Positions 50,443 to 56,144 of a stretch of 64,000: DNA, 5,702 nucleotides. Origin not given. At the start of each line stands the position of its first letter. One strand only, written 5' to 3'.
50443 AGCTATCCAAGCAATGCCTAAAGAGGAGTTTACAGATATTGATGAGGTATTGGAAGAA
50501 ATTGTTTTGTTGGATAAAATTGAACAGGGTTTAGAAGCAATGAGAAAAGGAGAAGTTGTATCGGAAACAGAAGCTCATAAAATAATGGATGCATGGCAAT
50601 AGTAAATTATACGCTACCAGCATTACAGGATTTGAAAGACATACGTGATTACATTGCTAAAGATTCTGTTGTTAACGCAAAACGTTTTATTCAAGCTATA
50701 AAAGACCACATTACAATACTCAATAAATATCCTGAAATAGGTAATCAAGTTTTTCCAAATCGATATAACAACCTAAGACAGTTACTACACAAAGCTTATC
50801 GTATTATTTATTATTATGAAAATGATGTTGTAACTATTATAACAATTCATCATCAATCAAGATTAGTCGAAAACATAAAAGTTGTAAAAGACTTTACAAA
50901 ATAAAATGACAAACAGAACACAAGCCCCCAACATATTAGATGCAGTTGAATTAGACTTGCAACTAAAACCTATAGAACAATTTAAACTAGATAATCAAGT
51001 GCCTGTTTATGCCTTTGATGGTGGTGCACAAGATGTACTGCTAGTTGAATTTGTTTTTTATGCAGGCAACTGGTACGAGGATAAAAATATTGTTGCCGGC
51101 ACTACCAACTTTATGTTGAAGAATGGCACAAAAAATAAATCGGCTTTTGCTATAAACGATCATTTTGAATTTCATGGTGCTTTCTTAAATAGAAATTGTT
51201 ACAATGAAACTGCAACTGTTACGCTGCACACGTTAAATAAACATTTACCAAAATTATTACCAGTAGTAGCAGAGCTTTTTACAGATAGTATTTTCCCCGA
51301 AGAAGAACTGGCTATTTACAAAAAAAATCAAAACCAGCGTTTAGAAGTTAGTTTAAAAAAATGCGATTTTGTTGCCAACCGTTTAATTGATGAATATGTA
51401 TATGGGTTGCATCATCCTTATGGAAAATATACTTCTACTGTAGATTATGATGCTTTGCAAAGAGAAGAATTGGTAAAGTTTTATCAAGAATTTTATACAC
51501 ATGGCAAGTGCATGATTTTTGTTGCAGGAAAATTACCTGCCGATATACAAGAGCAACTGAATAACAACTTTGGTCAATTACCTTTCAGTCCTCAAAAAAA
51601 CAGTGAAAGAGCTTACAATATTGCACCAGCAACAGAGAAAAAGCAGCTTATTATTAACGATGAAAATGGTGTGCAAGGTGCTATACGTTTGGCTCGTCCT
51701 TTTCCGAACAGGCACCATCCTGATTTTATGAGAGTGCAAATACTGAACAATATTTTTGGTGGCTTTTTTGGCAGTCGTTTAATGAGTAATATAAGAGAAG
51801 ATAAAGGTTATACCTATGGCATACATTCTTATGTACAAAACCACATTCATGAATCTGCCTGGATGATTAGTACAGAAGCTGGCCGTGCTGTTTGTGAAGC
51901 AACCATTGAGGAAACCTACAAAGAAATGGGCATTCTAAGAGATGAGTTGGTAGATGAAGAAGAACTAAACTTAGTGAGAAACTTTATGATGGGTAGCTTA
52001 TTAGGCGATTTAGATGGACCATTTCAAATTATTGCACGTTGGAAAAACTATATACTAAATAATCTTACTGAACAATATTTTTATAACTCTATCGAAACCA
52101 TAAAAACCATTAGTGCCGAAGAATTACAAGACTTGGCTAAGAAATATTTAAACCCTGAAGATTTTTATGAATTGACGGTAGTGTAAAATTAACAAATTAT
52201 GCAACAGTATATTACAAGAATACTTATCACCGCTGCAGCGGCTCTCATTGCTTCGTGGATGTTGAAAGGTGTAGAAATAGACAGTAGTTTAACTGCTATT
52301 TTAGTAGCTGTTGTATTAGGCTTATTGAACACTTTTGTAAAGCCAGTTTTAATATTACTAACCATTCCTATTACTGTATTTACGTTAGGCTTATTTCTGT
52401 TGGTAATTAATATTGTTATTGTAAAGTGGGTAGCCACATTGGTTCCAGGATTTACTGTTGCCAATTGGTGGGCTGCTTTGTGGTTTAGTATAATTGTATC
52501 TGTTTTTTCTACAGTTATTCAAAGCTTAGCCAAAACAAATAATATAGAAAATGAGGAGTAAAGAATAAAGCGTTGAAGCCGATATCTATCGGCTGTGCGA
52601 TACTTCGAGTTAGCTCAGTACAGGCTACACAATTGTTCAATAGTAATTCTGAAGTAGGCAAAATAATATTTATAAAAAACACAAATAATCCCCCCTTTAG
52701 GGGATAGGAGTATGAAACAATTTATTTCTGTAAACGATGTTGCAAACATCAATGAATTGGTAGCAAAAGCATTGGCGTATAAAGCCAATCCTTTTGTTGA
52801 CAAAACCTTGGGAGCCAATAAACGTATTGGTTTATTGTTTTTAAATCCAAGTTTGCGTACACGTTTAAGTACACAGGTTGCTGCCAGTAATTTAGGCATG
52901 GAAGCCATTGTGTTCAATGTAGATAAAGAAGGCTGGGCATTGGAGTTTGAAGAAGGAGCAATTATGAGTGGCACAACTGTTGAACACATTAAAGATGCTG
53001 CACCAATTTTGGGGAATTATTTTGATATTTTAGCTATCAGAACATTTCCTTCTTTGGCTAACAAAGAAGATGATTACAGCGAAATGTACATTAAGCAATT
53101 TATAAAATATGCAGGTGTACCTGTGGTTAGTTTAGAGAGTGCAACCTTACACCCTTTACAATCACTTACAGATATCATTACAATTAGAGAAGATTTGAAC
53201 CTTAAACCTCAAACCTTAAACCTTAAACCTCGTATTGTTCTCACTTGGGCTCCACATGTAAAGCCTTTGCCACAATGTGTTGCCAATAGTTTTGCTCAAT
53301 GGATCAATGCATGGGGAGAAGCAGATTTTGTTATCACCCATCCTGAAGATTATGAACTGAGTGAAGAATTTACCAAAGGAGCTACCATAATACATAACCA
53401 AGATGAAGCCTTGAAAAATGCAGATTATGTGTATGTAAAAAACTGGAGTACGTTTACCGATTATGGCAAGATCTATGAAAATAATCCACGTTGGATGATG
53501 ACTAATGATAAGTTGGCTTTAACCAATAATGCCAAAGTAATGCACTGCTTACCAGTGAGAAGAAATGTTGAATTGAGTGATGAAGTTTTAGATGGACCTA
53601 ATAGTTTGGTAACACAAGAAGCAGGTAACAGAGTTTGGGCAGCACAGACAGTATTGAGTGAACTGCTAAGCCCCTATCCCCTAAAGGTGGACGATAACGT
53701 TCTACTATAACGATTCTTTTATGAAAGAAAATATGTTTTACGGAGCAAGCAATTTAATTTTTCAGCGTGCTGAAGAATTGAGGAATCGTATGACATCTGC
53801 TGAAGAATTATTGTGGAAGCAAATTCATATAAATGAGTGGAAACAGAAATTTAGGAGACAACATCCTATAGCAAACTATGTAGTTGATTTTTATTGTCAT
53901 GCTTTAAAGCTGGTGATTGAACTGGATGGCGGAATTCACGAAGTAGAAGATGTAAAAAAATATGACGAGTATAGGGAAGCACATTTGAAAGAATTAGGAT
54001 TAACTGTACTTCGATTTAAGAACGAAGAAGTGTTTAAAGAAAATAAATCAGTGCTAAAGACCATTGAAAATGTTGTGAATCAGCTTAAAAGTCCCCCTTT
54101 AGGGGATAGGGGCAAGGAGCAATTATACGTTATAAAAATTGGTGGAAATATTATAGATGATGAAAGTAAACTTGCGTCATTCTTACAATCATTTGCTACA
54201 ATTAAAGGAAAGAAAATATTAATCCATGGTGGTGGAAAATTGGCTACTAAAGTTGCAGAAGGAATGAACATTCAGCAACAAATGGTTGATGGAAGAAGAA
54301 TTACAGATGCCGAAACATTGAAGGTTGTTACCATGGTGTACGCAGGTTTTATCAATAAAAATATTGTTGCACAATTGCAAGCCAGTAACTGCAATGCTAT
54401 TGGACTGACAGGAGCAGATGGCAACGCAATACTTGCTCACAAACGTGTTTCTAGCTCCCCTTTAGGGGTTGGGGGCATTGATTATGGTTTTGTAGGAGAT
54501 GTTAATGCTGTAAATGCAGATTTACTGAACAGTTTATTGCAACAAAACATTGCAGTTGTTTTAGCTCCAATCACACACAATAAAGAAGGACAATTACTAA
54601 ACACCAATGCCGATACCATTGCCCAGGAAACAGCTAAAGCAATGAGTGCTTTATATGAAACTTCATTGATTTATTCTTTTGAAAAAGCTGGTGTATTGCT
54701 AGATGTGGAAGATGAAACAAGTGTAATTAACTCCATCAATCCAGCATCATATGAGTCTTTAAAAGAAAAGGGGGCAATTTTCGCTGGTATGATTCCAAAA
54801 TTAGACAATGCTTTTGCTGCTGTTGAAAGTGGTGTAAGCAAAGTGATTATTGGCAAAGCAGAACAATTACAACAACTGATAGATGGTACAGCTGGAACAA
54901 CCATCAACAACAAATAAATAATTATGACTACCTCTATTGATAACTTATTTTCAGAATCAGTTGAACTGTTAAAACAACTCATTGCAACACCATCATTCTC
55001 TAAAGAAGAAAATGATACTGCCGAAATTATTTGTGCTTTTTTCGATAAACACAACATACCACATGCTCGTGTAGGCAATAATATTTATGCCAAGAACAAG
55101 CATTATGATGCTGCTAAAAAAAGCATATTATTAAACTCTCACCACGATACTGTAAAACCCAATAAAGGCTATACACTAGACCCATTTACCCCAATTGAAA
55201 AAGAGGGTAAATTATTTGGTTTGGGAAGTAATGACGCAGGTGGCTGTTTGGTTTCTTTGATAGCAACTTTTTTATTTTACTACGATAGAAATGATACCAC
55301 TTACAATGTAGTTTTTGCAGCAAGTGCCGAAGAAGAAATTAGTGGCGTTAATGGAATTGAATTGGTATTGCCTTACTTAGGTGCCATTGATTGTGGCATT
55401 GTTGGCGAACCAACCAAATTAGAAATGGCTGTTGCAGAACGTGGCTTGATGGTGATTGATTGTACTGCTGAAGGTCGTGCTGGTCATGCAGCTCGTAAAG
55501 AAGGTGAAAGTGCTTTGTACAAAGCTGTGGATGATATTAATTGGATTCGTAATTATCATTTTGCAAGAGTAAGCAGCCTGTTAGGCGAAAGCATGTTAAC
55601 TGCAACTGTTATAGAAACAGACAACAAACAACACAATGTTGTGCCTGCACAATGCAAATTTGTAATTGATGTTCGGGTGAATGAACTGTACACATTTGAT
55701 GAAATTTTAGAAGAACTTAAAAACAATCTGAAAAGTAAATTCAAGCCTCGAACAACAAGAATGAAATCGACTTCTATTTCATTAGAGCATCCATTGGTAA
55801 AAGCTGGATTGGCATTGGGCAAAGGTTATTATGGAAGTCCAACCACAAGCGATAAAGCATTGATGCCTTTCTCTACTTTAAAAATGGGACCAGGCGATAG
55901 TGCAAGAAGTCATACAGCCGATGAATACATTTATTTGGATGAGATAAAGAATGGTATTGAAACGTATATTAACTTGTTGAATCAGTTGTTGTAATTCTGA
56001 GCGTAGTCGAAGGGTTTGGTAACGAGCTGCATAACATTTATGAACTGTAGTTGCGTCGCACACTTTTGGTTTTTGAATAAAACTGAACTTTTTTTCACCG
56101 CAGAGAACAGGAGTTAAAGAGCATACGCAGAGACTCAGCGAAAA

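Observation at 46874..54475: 21-nt GC-rich mini-element scattered five times through the arginine operon, three or four times in-frame inside enzymes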

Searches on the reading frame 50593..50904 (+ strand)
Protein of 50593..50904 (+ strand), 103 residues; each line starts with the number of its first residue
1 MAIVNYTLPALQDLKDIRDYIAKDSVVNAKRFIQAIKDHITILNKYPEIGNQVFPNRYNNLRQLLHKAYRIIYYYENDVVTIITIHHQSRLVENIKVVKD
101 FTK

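Call 8: search_protein_families(library=pfam, proteins=[window:50593-50904:+])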
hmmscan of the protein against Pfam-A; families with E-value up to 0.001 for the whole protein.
window:50593-50904:+ (103 aa): 1 family
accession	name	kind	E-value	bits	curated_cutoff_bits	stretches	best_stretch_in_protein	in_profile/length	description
PF05016.21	ParE_toxin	-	2.8e-17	63.5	23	1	4-91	1-88/89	ParE toxin of type II toxin-antitoxin system, parDE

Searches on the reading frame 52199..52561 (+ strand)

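Call 8: search_protein_families(library=pfam, proteins=[window:52199-52561:+])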
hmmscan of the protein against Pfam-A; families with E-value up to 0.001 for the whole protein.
window:52199-52561:+ (120 aa): 1 family
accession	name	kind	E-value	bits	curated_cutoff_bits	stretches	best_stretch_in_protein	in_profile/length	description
PF04020.18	Phage_holin_4_2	-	3.8e-29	101.8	28.8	1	3-106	2-105/105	Mycobacterial 4 TMS phage holin, superfamily IV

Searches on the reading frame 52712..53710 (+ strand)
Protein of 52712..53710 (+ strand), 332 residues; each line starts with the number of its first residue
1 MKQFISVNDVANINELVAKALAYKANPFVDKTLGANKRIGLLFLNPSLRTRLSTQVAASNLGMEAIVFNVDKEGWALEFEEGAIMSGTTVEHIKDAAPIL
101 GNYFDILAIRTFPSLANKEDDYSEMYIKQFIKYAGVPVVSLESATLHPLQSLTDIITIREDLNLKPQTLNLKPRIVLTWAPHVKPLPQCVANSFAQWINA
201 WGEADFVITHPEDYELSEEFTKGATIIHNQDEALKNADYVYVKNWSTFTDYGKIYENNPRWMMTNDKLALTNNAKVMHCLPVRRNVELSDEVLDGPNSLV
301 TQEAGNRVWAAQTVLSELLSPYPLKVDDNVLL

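Call 8: search_protein_families(library=pfam, proteins=[window:52712-53710:+])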
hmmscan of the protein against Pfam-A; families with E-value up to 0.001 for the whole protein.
window:52712-53710:+ (332 aa): 2 families
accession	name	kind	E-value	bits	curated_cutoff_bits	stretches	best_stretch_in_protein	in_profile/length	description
PF02729.26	OTCace_N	-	1.3e-27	97.1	29.9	1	2-160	1-148/148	Aspartate/ornithine carbamoyltransferase, carbamoyl-P binding domain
PF00185.30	OTCace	-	3.5e-20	73.1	29.4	1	190-316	15-155/157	Aspartate/ornithine carbamoyltransferase, Asp/Orn binding domain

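Call 52: search_solved_structures(query=window:52712-53710:+, show_alignments=1)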
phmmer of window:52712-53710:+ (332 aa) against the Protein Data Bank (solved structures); distinct sequences matched with E-value up to 0.001: 67 (the best 60 are shown).
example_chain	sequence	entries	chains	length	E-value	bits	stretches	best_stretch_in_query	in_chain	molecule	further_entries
1js1_X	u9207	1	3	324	4.2e-92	311.9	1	1-323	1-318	Transcarbamylase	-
2g7m_X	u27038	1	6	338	3.2e-91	309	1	1-322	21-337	putative ornithine carbamoyltransferase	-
2fg6_X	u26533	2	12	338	3.2e-91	309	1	1-322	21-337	putative ornithine carbamoyltransferase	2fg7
3l06_A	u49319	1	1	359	8.5e-54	186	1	2-319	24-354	N-acetylornithine carbamoyltransferase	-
3m5c_A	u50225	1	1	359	1.6e-53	185.1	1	2-319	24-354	N-acetylornithine carbamoyltransferase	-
3l02_A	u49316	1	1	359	3.1e-53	184.2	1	2-319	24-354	N-acetylornithine carbamoyltransferase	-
3l05_A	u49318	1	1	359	5.8e-53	183.2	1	2-319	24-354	N-acetylornithine carbamoyltransferase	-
3kzc_A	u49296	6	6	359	5.8e-53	183.2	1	2-319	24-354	N-acetylornithine carbamoyltransferase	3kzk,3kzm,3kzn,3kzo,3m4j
3l04_A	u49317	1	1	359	5.8e-53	183.2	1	2-319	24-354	N-acetylornithine carbamoyltransferase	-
3m5d_A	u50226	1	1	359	8.1e-53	182.8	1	2-319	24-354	N-acetylornithine carbamoyltransferase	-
3m4n_A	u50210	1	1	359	1.1e-52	182.3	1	2-319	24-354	N-acetylornithine carbamoyltransferase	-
3gd5_A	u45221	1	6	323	3.9e-20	75.4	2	36-162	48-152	Ornithine carbamoyltransferase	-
1a1s_A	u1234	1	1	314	2e-19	73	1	35-317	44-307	ORNITHINE CARBAMOYLTRANSFERASE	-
1pvv_A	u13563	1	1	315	2.1e-19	73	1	36-317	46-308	Ornithine carbamoyltransferase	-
4nf2_A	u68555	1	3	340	1.8e-18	69.9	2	222-318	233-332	Ornithine carbamoyltransferase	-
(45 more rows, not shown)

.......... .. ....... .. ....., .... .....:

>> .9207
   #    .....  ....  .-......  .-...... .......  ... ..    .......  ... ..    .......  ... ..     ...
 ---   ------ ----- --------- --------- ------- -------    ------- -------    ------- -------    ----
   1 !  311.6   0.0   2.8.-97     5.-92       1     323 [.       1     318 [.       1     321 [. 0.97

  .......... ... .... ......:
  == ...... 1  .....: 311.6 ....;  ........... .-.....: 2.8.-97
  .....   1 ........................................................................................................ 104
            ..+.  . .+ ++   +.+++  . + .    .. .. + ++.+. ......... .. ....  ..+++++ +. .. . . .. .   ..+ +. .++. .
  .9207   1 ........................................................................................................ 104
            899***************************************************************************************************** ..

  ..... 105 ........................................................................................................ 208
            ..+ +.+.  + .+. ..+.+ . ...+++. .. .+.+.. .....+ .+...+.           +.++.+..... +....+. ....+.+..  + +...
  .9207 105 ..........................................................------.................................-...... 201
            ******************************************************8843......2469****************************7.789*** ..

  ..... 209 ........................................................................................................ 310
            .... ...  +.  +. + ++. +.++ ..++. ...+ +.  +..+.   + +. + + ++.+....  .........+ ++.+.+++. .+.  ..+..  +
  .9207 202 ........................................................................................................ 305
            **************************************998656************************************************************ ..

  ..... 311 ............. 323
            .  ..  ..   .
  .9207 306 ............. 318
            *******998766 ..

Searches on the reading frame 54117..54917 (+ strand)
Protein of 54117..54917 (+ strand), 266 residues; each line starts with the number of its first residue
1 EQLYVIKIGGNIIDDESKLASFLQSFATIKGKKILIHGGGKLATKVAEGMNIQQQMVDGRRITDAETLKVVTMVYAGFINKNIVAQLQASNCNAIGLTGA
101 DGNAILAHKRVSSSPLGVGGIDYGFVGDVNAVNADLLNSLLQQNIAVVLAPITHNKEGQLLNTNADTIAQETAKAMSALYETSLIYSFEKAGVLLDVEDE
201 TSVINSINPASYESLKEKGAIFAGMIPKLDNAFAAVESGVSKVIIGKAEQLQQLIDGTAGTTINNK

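Call 54: search_solved_structures(query=window:54117-54917:+, show_alignments=1)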
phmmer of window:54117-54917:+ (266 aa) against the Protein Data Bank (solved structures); distinct sequences matched with E-value up to 0.001: 20.
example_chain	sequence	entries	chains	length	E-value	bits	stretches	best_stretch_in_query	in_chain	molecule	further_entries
2bty_A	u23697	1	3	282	8e-34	120.5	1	3-245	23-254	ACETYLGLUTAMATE KINASE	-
2rd5_A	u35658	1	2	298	1.4e-33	119.8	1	5-249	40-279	Acetylglutamate kinase-like protein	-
4usj_A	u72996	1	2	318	1.7e-33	119.5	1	5-249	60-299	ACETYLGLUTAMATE KINASE, CHLOROPLASTIC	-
2buf_A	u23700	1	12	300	2.9e-32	115.4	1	4-265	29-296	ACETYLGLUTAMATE KINASE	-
2jj4_A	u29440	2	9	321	9.1e-32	113.8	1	5-243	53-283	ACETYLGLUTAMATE KINASE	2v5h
3wwm_A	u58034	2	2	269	6.7e-24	88.1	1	5-249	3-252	Putative acetylglutamate kinase-like protein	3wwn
3u6u_A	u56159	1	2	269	7.1e-24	88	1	5-247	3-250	Putative acetylglutamate kinase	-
7nlf_A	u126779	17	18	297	1e-21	80.9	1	3-243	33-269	Acetylglutamate kinase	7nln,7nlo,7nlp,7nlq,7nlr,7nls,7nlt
2ap9_A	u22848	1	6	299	1.8e-21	80.1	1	3-243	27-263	acetylglutamate kinase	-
1gs5_A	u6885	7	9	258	1.1e-20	77.6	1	5-258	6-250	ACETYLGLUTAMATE KINASE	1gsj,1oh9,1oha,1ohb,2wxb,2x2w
3l86_A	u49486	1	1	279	6.4e-19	71.8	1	3-247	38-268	Acetylglutamate kinase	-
3t7b_A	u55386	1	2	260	3e-18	69.6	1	5-258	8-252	Acetylglutamate kinase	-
3s6k_A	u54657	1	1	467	6.5e-15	58.6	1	3-230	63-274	Acetylglutamate kinase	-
3zzf_A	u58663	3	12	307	9.1e-13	51.6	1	2-226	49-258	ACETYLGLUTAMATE KINASE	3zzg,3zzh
3zzi_A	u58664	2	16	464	3.4e-12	49.8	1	2-225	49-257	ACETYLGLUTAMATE KINASE | PROTEIN ARG5,6, MITOCHONDRIAL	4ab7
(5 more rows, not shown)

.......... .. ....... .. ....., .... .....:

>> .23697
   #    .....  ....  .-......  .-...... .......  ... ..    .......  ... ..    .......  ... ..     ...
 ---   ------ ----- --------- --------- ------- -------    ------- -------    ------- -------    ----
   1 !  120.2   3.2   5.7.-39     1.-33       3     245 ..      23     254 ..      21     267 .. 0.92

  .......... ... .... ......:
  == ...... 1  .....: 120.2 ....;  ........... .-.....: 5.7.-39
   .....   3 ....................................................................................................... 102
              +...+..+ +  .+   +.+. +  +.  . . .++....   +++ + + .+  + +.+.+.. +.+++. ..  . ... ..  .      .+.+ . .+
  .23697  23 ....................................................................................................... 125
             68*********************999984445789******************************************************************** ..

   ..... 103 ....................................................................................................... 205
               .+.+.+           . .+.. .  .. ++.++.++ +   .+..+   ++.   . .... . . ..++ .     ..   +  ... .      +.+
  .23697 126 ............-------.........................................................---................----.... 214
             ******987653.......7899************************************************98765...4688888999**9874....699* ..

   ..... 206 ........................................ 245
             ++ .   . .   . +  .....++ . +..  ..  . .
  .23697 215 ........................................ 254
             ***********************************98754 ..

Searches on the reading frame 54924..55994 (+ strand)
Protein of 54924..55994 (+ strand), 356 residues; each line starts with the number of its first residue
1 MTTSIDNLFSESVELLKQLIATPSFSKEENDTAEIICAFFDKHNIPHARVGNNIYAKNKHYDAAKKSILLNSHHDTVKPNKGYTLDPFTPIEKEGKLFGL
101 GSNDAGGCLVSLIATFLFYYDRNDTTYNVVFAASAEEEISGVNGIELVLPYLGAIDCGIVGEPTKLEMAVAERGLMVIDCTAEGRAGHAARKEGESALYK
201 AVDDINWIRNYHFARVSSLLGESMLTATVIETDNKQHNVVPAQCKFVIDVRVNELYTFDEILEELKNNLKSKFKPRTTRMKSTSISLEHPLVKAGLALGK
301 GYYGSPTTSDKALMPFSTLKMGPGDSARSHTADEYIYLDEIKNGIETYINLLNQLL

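Call 8: search_protein_families(library=pfam, proteins=[window:54924-55994:+])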
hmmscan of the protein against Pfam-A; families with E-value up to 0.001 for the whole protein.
window:54924-55994:+ (356 aa): 3 families
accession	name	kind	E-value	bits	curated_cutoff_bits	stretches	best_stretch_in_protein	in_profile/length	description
PF01546.33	Peptidase_M20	-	4.6e-18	66.3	24.6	1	69-353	1-205/206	Peptidase family M20/M25/M40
PF07687.19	M20_dimer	-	5.6e-13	49.2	21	1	170-275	1-105/107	Peptidase dimerisation domain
PF04389.22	Peptidase_M28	-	0.00038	20.7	21.3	1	53-139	1-68/193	Peptidase family M28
